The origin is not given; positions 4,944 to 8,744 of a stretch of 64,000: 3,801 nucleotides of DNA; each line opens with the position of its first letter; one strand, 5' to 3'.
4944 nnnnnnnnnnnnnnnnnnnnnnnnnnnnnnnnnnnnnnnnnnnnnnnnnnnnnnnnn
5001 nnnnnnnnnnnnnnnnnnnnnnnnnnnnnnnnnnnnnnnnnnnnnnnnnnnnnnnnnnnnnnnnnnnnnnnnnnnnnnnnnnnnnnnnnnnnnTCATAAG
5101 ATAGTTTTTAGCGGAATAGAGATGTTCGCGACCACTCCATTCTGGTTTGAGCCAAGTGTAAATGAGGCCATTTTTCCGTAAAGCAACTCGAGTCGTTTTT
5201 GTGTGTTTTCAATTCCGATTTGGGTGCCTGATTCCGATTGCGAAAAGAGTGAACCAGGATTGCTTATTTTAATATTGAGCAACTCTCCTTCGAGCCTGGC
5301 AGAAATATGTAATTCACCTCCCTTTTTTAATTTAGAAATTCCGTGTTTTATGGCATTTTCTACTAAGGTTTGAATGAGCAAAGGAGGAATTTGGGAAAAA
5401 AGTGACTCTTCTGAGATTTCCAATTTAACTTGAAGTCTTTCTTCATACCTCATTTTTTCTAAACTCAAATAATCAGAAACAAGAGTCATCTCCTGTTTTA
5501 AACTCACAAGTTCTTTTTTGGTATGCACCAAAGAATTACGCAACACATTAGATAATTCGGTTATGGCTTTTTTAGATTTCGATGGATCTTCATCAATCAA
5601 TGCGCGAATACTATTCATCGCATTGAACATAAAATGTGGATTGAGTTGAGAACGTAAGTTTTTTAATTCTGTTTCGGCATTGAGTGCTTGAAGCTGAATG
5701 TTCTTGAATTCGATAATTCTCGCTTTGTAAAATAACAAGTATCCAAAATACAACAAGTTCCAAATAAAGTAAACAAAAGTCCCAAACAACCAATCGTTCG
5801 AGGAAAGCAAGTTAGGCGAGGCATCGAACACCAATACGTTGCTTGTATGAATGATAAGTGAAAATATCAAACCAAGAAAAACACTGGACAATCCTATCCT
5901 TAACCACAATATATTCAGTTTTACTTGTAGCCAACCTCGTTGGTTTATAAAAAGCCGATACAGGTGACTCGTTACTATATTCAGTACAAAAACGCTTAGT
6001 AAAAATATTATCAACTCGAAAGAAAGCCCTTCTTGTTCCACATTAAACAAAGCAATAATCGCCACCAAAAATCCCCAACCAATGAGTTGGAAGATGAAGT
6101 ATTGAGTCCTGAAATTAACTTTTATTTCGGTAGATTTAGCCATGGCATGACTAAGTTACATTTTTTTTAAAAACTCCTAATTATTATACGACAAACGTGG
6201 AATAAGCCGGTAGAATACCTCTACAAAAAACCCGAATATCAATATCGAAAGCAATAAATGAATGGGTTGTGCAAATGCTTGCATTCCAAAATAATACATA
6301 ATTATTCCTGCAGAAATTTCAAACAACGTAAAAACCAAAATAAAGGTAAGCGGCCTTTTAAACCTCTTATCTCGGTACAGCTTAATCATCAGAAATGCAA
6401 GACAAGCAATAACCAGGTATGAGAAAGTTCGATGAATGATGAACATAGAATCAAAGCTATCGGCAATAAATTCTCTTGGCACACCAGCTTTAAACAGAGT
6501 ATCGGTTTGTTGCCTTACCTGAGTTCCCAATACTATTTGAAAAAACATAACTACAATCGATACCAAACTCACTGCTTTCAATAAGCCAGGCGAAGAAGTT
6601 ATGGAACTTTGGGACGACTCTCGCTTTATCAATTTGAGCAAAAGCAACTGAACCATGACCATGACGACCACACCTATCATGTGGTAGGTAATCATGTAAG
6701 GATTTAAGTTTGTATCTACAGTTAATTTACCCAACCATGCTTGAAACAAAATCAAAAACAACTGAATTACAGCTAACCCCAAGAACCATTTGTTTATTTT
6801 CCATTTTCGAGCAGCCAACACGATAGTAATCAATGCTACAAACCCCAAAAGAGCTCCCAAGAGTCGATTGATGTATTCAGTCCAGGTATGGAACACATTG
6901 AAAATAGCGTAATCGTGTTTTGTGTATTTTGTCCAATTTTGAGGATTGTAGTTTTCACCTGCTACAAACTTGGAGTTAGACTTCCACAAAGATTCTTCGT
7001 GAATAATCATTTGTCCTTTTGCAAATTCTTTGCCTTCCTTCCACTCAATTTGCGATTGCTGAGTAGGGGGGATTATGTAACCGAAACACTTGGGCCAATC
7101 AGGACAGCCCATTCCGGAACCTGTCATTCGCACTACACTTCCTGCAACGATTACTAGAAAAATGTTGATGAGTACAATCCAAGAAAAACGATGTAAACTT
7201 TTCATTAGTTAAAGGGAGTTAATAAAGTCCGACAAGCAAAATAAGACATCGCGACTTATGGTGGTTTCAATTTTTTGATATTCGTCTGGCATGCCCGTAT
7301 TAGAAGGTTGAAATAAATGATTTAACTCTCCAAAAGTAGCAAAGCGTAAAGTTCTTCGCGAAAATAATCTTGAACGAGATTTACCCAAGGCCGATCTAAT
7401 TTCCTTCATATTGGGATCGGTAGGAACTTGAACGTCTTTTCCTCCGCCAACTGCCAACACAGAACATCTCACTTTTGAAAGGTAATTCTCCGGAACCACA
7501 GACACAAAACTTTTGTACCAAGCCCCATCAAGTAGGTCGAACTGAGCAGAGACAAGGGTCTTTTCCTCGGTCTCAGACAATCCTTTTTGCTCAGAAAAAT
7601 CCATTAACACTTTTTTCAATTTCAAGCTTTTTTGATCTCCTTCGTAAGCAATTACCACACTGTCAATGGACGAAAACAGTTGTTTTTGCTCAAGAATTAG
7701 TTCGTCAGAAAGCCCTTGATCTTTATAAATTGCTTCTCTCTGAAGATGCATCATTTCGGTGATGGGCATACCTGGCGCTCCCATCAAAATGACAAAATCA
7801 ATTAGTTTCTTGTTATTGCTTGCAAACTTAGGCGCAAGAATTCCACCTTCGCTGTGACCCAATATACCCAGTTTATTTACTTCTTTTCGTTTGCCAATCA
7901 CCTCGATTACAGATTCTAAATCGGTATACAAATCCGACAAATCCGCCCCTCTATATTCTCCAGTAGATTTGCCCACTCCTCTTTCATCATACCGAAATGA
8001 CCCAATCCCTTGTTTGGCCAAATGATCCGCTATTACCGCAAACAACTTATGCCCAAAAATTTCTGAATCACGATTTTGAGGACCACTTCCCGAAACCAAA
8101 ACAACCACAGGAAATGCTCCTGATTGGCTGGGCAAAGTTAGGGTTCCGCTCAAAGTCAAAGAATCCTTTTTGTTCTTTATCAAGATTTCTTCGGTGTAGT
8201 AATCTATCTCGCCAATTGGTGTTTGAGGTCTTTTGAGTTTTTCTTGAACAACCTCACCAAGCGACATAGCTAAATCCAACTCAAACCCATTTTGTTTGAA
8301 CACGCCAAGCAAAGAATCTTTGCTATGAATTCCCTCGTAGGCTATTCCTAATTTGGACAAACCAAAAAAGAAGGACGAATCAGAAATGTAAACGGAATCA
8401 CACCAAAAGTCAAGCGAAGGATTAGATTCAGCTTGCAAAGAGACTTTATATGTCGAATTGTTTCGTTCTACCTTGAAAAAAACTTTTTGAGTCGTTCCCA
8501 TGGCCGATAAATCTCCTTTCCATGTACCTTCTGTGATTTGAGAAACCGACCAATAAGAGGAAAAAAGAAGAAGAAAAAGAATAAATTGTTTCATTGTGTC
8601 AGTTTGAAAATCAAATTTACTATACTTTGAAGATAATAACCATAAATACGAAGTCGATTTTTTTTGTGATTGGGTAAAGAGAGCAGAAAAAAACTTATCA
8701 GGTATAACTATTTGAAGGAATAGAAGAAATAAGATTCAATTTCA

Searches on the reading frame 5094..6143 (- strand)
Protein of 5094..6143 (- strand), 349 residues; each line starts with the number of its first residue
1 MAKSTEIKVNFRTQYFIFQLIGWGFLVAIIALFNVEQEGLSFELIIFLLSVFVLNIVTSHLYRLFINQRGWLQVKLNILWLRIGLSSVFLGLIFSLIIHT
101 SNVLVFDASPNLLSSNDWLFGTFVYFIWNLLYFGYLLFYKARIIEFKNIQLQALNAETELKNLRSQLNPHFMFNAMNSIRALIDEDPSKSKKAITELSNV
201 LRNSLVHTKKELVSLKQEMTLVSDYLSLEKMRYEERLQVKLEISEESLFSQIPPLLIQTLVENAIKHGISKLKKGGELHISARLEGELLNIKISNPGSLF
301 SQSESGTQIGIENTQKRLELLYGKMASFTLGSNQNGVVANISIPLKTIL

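Call 69: search_protein_families(library=ncbifam, proteins=[window:5094-6143:-], max_evalue=0.00001)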
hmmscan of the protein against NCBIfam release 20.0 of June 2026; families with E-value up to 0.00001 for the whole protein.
window:5094-6143:- (349 aa): 0 families

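Call 86: search_protein_families(library=pfam, proteins=[window:5094-6143:-], max_evalue=0.0001)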
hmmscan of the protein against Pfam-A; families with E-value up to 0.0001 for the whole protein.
window:5094-6143:- (349 aa): 1 family
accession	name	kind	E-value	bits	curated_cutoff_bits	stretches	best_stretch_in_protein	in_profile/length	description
PF06580.19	His_kinase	-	7.2e-26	90.7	25.2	1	158-237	1-81/81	Histidine kinase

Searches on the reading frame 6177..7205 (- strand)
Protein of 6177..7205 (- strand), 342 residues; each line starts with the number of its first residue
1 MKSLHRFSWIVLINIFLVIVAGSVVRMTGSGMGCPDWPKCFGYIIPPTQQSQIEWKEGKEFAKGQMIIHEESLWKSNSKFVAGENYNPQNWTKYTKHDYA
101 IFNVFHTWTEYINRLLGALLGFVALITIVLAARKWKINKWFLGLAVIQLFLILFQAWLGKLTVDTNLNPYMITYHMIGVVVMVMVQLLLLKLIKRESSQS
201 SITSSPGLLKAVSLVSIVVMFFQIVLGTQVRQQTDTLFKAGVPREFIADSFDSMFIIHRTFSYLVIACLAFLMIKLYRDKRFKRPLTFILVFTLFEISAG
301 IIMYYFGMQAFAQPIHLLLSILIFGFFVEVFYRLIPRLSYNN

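Call 69: search_protein_families(library=ncbifam, proteins=[window:6177-7205:-], max_evalue=0.00001)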
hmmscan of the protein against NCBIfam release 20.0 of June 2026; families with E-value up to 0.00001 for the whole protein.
window:6177-7205:- (342 aa): 0 families

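Call 86: search_protein_families(library=pfam, proteins=[window:6177-7205:-], max_evalue=0.0001)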
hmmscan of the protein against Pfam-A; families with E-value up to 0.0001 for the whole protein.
window:6177-7205:- (342 aa): 1 family
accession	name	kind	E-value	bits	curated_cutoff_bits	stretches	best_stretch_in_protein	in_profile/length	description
PF02628.20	COX15-CtaA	-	2.9e-46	158.4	29.9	2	102-327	70-321/322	Cytochrome oxidase assembly protein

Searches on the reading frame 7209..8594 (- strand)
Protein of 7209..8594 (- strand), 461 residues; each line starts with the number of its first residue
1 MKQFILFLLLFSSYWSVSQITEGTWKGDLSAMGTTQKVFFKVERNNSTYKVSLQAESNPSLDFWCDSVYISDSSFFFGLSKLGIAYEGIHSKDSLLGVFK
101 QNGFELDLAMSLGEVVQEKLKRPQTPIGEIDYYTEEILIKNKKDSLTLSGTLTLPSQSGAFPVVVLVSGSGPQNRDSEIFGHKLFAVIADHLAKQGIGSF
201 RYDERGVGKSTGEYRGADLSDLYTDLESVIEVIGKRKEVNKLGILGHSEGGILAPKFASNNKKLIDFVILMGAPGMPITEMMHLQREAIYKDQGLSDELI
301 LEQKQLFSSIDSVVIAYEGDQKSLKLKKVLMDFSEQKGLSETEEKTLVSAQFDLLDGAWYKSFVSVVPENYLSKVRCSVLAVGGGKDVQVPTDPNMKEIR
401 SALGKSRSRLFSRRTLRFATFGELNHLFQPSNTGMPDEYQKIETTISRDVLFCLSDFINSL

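Call 69: search_protein_families(library=ncbifam, proteins=[window:7209-8594:-], max_evalue=0.00001)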
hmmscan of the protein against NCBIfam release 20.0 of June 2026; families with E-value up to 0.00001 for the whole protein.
window:7209-8594:- (461 aa): 5 families
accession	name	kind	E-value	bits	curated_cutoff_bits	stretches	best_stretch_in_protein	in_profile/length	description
NF041096.1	esterase_EstD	equivalog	7.8e-33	114.1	600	1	137-460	140-419/421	esterase EstD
TIGR03100.1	hydr1_PEP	hypoth_equivalog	2e-10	40.4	168.45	1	145-263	11-123/274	hydrolase 1, exosortase A system-associated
NF050089.1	i_nPHAscl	equivalog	3.6e-07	29.5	300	1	200-283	48-130/288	intracellular short-chain-length polyhydroxyalkanoate depolymerase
NF041759.1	mac_hydro_EstT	equivalog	5.4e-06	25.8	450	1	189-273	43-126/278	macrolide hydrolase EstT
NF047920.1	lactonase_UilS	equivalog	6.6e-06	26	400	0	142-264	5-122/285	UilS family quorum-quenching N-acyl-homoserine lactonase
